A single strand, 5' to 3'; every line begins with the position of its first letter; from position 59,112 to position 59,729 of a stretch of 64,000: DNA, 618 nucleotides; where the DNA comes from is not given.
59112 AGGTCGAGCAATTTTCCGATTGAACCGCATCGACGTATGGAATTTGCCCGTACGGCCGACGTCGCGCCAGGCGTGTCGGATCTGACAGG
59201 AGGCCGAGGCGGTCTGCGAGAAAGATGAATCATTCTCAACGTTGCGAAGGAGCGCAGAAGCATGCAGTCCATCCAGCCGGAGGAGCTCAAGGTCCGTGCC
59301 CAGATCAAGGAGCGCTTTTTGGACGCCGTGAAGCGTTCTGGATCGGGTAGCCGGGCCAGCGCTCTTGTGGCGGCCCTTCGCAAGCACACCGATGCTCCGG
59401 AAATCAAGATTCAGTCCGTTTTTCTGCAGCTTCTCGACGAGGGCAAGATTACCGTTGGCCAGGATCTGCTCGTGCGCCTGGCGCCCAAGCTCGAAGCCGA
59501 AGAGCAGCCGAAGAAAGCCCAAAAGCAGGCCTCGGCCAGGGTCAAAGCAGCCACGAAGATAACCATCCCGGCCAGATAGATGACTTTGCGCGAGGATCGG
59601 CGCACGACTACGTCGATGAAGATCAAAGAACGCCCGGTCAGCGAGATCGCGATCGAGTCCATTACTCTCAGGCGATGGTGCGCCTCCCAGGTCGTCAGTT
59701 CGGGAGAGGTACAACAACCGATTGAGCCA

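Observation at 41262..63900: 18-kb cargo block bracketed by a conserved leader element and a conserved small gene that recur together as an 'empty' copy 4 kb downstream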

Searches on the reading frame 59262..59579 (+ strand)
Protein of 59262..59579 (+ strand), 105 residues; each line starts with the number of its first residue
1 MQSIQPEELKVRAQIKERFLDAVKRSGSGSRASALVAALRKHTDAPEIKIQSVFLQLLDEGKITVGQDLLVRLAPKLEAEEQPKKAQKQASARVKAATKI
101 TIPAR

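Call 8: search_protein_families(library=pfam, proteins=[window:59262-59579:+], max_evalue=0.01)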
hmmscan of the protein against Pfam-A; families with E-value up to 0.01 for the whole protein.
window:59262-59579:+ (105 aa): 0 families

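Call 17: find_encoding_contigs(protein=window:59262-59579:+, flank=10000, max_places=10)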
Protein window:59262-59579:+ (105 aa): 4 contigs read that carry it; 3 places shown.
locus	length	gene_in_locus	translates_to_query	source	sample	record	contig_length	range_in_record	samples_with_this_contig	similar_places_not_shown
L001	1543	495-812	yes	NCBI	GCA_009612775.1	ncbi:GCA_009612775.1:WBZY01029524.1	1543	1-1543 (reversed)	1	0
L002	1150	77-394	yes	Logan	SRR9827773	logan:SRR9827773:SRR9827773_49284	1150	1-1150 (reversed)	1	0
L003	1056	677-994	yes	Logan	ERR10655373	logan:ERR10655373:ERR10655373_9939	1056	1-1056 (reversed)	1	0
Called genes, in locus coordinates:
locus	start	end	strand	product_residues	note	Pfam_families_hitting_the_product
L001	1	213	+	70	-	?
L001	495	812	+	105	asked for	-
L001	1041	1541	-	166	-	?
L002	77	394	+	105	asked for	-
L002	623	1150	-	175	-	?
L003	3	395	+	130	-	?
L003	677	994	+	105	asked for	-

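Call 20: search_protein_families(library=padloc, proteins=[window:59262-59579:+], max_evalue=0.001)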
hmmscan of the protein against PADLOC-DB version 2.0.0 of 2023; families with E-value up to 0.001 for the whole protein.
window:59262-59579:+ (105 aa): 0 families

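Call 21: find_homologous_proteins(query=window:59262-59579:+, max_evalue=0.001)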
Query window:59262-59579:+ (105 aa): 2 proteins with E <= 0.001 among 19 candidates.
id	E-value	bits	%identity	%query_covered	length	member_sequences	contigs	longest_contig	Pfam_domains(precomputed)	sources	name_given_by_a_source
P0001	1.7e-52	193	100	95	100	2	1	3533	-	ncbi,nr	ncbi:hypothetical protein DYH09_32250, partial [bacterium CPR1]|nr:hypothetical protein [bacterium C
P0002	1.1e-39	152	80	100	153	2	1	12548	-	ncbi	-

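Call 23: find_encoding_contigs(protein=P0002, flank=10000, max_places=10)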
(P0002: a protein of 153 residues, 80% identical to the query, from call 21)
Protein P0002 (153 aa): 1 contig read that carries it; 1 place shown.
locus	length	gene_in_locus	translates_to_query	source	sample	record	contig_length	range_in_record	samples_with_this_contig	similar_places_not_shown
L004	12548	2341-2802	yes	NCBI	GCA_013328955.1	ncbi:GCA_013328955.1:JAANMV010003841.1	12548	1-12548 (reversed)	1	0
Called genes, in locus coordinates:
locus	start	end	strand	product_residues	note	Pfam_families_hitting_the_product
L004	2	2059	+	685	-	?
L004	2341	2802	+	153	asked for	-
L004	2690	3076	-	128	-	-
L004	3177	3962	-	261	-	-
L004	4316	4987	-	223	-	-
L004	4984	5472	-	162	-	-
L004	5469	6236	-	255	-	-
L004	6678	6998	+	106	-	PF07963:N_methyl (weak)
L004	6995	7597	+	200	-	-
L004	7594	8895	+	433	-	PF01636:APH (faint), PF00069:Pkinase, PF07714:PK_Tyr_Ser-Thr, PF03109:ABC1 (weak), PF17667:Pkinase_fungal (weak)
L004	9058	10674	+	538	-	-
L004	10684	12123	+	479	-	PF07676:PD40 (faint), PF26549:Tricorn_N (faint)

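Call 24: find_encoding_contigs(protein=P0001, flank=10000, max_places=10)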
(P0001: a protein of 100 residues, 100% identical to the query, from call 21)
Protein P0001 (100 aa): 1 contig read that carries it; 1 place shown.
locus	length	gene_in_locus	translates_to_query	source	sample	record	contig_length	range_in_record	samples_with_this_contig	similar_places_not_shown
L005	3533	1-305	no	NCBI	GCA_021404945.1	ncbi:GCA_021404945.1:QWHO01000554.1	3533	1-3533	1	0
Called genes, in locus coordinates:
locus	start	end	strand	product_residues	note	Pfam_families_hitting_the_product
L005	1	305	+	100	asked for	?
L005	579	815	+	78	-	-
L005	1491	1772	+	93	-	-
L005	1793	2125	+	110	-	-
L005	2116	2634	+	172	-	-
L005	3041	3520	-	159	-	-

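Call 49: list_cluster_members(proteins=[P0002, P0001])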
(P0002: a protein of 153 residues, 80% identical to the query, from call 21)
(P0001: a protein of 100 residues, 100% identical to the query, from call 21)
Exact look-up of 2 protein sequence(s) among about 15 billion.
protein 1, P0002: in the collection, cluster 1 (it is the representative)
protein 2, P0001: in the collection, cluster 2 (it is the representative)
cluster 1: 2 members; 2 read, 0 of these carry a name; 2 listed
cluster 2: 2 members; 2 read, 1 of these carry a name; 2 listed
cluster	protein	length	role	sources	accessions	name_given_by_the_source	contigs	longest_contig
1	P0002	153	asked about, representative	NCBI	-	-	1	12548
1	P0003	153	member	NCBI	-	-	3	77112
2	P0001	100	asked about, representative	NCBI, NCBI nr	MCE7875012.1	hypothetical protein DYH09_32250, partial [bacterium CPR1] | hypothetical protein [bacterium CPR1]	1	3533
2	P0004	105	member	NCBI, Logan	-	-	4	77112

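Call 51: find_encoding_contigs(protein=P0003, flank=10000, max_places=10)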
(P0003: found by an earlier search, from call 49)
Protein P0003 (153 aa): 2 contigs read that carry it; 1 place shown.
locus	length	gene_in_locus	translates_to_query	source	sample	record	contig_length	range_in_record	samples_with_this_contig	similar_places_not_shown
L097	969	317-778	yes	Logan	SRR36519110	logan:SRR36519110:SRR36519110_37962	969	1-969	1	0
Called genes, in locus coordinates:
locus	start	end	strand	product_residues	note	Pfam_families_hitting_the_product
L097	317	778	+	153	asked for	-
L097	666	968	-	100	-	?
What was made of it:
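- Tried and rejected: L097 and L004 supplied the downstream sequence (calls 49, 51, 23).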

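Call 52: predict_structure(protein=window:59262-59576:+)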
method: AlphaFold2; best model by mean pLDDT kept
length: 105 residues; sequences in the alignment: 1
mean_pLDDT: 66.8   pTM: 0.50
mean pLDDT of the five models: 66.8, 59.2, 58.2, 53.1, 51.0
residues with pLDDT >= 90: 0; 70-90: 52; 50-70: 35; < 50: 18
segments of 3 or more residues with pLDDT < 50: 81-96
pLDDT, mean of each block of 10 residues (from residue 1): 60 82 76 77 73 79 67 65 40 49 66
secondary structure, 60 per line:
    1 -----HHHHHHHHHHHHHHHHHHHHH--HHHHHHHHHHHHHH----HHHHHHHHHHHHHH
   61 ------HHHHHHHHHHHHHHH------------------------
elements in order: H6-26 H29-42 H47-60 H67-81
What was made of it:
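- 59262..59579 (+): Small gene A: a 105-aa orphan, helical, with a Lys-rich tail. The repeat ends at 59509 (codon ~83). AlphaFold2 pLDDT 67 (call 52).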

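Call 54: search_protein_representatives(protein=window:59262-59576:+)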
Query: 105 residues. Proteins with E-value up to 0.001 (for the whole library): 2; up to 1e-10: 1; up to 1e-30: 1. The best 2 are listed.
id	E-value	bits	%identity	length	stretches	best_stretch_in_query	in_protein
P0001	5.4e-53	192.8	100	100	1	6-105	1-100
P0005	3.7e-04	36.9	30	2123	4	21-69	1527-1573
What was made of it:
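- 59262..59579 (+): Only 2 homologous clusters among 5.8e9, and none among 1.84e9 representatives (calls 21, 54).
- The small protein is an orphan (calls 21, 54).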

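Call 55: search_protein_families(library=pfam, proteins=[P0005], max_evalue=0.01)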
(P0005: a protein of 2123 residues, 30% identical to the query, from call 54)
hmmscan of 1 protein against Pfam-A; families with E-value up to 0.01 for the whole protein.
P0005 (2123 aa): 14 families
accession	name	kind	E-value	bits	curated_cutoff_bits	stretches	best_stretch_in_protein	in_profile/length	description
PF02191.22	OLF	-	4.6e-69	233.2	23.9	1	29-276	5-244/246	Olfactomedin-like domain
PF02494.22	HYR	-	1.5e-36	125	21.7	2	641-720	2-81/81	HYR domain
PF13585.12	CHU_C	-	1.2e-24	86.7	27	1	2040-2121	3-86/86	CHU_C Type IX secretion signal domain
PF16403.11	Bact_surface_Ig-like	-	1.3e-20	73.7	27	0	601-639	34-71/71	Bacterial surface protein, Ig-like domain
PF19077.6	Big_13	-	4.2e-17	63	27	0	756-813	38-92/102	Bacterial Ig-like domain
PF03921.20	ICAM_N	-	6.4e-15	55.1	21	0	1751-1784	52-85/91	Intercellular adhesion molecule (ICAM), N-terminal domain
PF22352.2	K319L-like_PKD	-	1.9e-13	50.7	27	0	1588-1624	51-84/84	K319L-like, PKD domain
PF22841.2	CATSPERE_NTD1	-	4.1e-11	43.3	27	0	1397-1453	30-81/89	CATSPERE first N-terminal domain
PF05506.17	PLipase_C_C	-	1.6e-08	35.8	24.4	0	1593-1625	15-45/80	Bacterial phospholipase C, C-terminal domain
PF15418.12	DUF4625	-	4.5e-08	33.9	27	0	712-816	35-126/131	Domain of unknown function (DUF4625)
PF22962.3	Ig_NUP210_7th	-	1.1e-07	32.4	27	0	871-901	62-92/99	NUP210 Ig-like domain 7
PF12861.13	zf-ANAPC11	-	4.3e-05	23.9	25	0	1260-1286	2-28/65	Anaphase-promoting complex subunit 11 RING-H2 finger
PF07423.16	DUF1510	-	0.0036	18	23.1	0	1670-1706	32-68/93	Domain of unknown function (DUF1510)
PF07495.19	Y_Y_Y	-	0.0092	16.3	26.6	0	1679-1704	37-62/65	Y_Y_Y domain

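Call 57: fold_search(model_id=the predicted structure, library=pdb)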
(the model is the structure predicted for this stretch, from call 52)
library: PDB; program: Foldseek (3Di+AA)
matches with E <= 10: 21; with E <= 0.001: 0
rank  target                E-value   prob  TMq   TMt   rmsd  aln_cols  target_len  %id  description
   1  4wrp_A                3.1e+00  0.07  0.24  0.22  14.5       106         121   15  The C-terminal domain of gene product lpg0944 from Legionella pneumophila subsp. pneumophila str. Philadelphia 1 (released 2015-03-18)
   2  2o38_B                3.1e+00  0.05  0.19  0.22  15.2       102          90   22  Putative XRE Family Transcriptional Regulator (released 2007-01-02)
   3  9k4q_A                4.6e+00  0.06  0.21  0.24  10.8        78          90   22  Crystal structure of designed zinc-induced homodimer C2-Zn1-HEHE-2 (released 2025-10-22)
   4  3n28                  5.2e+00  0.08  0.30  0.11  13.1        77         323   17  Crystal structure of probable phosphoserine phosphatase from vibrio cholerae, unliganded form (released 2010-07-14)
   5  2dl1_MODEL_1_A        5.2e+00  0.04  0.23  0.21  15.9       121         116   14  Solution structure of the MIT domain from human Spartin (released 2006-10-14)
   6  9lx1                  5.2e+00  0.03  0.16  0.20  12.7        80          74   14  anti-CRISPR-associated protein, Aca7 (released 2025-11-12)
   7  2lch_MODEL_1_A        5.5e+00  0.05  0.24  0.23   9.1        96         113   19  Solution NMR Structure of a Protein With a Redesigned Hydrophobic Core, Northeast Structural Genomics Consorti (released 2011-05-25)
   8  9k4q_C                5.8e+00  0.04  0.21  0.24  10.8        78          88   22  Crystal structure of designed zinc-induced homodimer C2-Zn1-HEHE-2 (released 2025-10-22)
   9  7t03_MODEL_1_A        6.2e+00  0.05  0.25  0.25   9.2        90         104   17  NMR structure of a designed cold unfolding four helix bundle (released 2022-03-02)
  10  7udi_B                7.8e+00  0.09  0.40  0.21   7.2       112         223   14  Full-length dimer of DNA-Damage Response Protein C from Deinococcus radiodurans (released 2023-02-22)
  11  9kyw_A                8.2e+00  0.06  0.34  0.24  15.1       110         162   14  The scaffold C-loop of phage P22 (released 2025-02-26)
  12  7t2y_A                8.2e+00  0.04  0.26  0.26   9.2        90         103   17  X-ray structure of a designed cold unfolding four helix bundle (released 2022-03-02)
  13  2zqm                  8.2e+00  0.03  0.22  0.21  17.3       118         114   14  Crystal structure of the prefoldin beta subunit from Thermococcus strain KS-1 (released 2008-08-26)
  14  5n72                  8.7e+00  0.02  0.20  0.06  20.1        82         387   21  Crystal structure of the Legionella effector WipA shorter construct (released 2017-04-19)
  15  7pwx_GGG              9.2e+00  0.07  0.32  0.28   6.9        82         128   18  dUTPase from M. tuberculosis in complex with Stl (released 2022-12-28)
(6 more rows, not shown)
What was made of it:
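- Tried and rejected: The AlphaFold2 single-sequence model has pLDDT 67, and Foldseek against the PDB found nothing with E<3 (calls 52, 57).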

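Call 59: search_protein_families(library=ncbifam, proteins=[window:59262-59579:+], max_evalue=0.01)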
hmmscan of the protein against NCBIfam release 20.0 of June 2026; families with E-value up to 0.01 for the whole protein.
window:59262-59579:+ (105 aa): 0 families

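Call 60: search_protein_families(library=phrogs, proteins=[window:59262-59579:+], max_evalue=0.01)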
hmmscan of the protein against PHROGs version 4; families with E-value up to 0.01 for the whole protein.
window:59262-59579:+ (105 aa): 0 families

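Call 65: search_solved_structures(query=window:59262-59576:+, max_evalue=10)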
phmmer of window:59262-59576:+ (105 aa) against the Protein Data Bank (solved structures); distinct sequences matched with E-value up to 10: 1.
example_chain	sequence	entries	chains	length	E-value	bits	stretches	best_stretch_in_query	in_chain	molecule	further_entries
8q6o_E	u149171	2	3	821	0.044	17.5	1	17-104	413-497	Maternal DNA replication licensing factor mcm6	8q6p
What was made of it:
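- Tried and rejected: The PDB sequence search gave one hit at E 0.04, to MCM6, which I treat as chance (call 65).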
